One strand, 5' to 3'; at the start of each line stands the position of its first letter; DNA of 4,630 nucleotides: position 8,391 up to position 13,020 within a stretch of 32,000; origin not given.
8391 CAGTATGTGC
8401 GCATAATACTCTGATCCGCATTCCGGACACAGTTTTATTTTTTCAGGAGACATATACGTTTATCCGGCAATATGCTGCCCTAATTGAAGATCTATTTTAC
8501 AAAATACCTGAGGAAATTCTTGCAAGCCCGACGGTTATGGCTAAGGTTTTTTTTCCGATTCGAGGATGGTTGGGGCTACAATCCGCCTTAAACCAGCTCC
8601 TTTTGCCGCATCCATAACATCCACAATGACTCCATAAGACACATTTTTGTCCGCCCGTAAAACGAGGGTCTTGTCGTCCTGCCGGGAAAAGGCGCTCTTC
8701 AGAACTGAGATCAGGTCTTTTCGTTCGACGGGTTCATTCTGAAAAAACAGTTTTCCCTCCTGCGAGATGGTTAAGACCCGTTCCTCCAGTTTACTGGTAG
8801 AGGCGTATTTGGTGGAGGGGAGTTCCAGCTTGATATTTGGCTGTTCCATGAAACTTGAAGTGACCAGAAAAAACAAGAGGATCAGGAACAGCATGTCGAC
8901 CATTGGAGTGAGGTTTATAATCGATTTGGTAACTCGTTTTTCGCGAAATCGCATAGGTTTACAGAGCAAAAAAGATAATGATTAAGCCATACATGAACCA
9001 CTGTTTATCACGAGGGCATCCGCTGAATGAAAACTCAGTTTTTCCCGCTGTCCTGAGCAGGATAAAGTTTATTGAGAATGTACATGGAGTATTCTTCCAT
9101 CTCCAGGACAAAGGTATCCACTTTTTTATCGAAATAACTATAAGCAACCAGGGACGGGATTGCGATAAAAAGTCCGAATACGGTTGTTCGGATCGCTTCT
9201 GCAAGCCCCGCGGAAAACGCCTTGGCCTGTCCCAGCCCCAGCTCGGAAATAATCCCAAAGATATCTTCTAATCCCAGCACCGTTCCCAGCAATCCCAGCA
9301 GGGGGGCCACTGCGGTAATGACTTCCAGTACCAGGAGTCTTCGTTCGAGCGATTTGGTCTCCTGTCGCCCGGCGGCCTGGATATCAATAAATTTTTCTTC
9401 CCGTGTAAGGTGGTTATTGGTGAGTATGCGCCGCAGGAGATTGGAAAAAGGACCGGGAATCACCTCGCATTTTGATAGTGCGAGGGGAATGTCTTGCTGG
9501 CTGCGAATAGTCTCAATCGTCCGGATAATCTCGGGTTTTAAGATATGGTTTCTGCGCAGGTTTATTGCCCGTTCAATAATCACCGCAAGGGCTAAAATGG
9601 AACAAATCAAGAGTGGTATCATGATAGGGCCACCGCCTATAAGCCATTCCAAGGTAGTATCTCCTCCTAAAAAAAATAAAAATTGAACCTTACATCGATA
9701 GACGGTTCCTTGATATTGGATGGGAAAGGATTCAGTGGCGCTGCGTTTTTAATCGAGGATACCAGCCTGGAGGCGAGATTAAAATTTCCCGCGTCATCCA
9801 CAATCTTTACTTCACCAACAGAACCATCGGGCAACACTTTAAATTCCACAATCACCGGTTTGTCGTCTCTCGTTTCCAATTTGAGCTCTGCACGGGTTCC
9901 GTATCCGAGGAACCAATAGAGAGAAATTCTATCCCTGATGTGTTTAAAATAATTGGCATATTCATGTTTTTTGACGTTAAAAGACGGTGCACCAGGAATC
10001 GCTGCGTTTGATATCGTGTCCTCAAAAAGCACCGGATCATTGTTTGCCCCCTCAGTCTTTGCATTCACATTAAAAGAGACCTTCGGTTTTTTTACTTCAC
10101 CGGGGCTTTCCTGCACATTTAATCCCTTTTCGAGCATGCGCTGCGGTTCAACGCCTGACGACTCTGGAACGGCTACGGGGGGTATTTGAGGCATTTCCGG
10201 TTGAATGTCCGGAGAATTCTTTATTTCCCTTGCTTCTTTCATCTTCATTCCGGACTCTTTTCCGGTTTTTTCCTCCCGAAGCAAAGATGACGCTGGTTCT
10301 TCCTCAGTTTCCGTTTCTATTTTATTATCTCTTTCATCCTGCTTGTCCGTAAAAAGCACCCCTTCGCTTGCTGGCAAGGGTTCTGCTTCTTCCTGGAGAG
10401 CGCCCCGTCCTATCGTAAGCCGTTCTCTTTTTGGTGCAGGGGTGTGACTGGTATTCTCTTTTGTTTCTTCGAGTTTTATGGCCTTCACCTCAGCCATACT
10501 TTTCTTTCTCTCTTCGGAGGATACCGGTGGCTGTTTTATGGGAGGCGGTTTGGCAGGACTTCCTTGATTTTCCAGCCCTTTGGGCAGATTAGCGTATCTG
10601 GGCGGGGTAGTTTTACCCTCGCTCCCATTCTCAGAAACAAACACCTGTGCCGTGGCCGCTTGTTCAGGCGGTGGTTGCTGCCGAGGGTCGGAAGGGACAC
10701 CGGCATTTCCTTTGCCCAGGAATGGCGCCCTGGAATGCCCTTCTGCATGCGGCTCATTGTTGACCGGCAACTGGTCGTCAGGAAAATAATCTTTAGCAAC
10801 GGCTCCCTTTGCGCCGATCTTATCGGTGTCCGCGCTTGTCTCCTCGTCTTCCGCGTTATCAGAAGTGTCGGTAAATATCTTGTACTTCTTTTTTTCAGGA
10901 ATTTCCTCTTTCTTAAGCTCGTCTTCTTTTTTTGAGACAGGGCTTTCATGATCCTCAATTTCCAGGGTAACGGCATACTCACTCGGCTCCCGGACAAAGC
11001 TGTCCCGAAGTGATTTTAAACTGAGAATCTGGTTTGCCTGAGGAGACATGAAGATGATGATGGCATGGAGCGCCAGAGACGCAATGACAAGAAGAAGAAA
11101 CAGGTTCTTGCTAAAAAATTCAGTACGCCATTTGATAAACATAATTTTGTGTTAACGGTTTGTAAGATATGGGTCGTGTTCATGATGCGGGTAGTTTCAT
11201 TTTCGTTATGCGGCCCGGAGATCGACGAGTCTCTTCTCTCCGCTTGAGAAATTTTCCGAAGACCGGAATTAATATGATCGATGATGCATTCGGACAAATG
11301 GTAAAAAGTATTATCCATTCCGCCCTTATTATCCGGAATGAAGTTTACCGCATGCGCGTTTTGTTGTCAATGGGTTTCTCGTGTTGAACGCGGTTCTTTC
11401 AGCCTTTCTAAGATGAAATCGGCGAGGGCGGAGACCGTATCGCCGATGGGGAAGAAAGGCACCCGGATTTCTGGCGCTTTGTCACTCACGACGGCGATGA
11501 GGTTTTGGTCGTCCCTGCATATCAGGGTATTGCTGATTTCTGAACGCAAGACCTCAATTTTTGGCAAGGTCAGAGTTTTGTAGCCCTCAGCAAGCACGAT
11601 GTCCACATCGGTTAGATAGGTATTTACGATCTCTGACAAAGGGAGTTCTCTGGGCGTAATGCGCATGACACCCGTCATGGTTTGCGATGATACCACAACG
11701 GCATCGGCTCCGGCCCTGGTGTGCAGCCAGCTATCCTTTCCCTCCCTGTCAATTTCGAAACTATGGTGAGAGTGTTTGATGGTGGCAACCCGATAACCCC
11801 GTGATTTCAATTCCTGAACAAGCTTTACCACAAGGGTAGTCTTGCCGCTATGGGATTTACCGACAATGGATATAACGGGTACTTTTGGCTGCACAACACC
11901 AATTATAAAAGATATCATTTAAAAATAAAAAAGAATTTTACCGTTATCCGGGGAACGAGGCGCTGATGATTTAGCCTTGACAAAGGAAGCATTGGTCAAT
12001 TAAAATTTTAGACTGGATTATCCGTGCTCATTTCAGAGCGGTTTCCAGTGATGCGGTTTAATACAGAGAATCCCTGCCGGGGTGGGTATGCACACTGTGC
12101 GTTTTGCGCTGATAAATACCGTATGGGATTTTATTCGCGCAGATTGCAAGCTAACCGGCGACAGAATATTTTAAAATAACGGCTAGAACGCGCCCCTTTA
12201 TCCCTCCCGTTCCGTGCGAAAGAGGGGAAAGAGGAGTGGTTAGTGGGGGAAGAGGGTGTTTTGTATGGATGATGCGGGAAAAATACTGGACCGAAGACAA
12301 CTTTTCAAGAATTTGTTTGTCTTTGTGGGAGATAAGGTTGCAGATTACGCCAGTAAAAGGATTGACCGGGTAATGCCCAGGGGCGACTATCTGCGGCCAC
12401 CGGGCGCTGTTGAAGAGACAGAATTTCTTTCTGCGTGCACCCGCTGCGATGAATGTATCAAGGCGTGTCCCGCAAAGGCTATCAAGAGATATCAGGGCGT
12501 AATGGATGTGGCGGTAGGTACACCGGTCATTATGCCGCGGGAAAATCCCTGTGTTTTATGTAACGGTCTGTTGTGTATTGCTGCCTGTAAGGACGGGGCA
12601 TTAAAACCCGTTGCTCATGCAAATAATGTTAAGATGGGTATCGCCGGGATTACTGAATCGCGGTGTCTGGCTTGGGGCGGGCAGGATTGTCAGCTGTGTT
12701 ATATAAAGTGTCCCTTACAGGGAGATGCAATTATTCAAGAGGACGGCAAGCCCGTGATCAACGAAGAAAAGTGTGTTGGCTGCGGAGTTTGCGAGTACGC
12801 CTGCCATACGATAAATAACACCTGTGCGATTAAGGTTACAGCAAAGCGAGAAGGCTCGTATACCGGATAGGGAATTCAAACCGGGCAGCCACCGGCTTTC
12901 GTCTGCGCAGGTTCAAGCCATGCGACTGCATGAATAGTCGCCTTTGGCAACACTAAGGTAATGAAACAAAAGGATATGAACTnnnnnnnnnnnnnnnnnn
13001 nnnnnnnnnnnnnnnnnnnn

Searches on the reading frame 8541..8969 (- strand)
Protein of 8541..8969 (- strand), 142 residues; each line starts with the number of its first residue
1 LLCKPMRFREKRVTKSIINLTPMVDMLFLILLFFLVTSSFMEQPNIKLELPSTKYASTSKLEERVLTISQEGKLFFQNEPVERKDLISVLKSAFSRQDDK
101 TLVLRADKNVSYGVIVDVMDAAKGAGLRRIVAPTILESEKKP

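Call 54: search_protein_families(library=pfam, proteins=[window:8541-8969:-], max_evalue=0.0001)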
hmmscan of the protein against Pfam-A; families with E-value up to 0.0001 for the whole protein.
window:8541-8969:- (142 aa): 1 family
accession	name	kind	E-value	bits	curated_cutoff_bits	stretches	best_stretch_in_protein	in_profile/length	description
PF02472.21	ExbD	-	6.5e-29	101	25.4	1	16-131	6-122/128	Biopolymer transport protein ExbD/TolR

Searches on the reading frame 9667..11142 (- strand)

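Call 8: search_protein_families(library=pfam, proteins=[window:9667-11142:-], max_evalue=0.01)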
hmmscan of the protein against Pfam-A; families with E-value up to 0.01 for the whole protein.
window:9667-11142:- (491 aa): 2 families
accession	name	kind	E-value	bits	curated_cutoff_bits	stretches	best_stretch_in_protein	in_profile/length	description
PF03544.19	TonB_C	-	0.00012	22.9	24.6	1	430-488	18-77/79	Gram-negative bacterial TonB protein C-terminal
PF13103.11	TonB_2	-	0.00044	20.7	22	1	395-486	1-85/85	TonB C terminal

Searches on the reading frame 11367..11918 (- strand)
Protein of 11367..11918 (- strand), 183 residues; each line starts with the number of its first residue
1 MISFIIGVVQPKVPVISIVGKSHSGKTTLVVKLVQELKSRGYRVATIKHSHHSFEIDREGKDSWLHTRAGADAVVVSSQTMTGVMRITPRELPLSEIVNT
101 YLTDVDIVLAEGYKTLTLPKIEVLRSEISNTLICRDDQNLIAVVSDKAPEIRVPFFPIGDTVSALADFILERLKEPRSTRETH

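Call 54: search_protein_families(library=pfam, proteins=[window:11367-11918:-], max_evalue=0.0001)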
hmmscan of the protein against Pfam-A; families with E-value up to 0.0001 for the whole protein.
window:11367-11918:- (183 aa): 2 families
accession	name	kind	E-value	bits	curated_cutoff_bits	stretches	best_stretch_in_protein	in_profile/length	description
PF03205.20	MobB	-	1.5e-46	158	26.6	1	15-146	1-133/133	Molybdopterin guanine dinucleotide synthesis protein B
PF01656.29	CbiA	-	2e-05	25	25.4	1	20-48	6-34/125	CobQ/CobB/MinD/ParA nucleotide binding domain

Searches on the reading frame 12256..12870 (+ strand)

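Call 8: search_protein_families(library=pfam, proteins=[window:12256-12870:+], max_evalue=0.01)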
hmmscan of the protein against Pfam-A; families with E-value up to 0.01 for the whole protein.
window:12256-12870:+ (204 aa): 11 families
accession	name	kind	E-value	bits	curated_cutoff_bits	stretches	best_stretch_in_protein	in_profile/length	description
PF12838.12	Fer4_7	-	1.3e-11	45.2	27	2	144-185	4-50/52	4Fe-4S dicluster domain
PF12837.12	Fer4_6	-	1.3e-10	41.1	25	2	165-185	1-21/24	4Fe-4S binding domain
PF13237.11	Fer4_10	-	2.7e-09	37.3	25.5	1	144-183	11-52/53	4Fe-4S dicluster domain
PF00037.32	Fer4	-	7.1e-09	35.6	21.1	2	166-183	1-18/24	4Fe-4S binding domain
PF13187.11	Fer4_9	-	2e-08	34.6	27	1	60-115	1-51/52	4Fe-4S dicluster domain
PF14697.11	Fer4_21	-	7.4e-08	32.9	35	1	130-185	1-53/59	4Fe-4S dicluster domain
PF12797.12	Fer4_2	-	9e-08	32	24.5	1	165-184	2-21/22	4Fe-4S binding domain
PF12800.12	Fer4_4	-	9.3e-07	29.1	24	2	59-73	2-16/17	4Fe-4S binding domain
PF13183.11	Fer4_8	-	1e-05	26.4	27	0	57-74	50-67/68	4Fe-4S dicluster domain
PF13484.11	Fer4_16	-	0.00018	22.6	30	1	61-83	2-24/66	4Fe-4S double cluster binding domain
PF13534.11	Fer4_17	-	0.0096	16.9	22.2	0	49-73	34-58/61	4Fe-4S dicluster domain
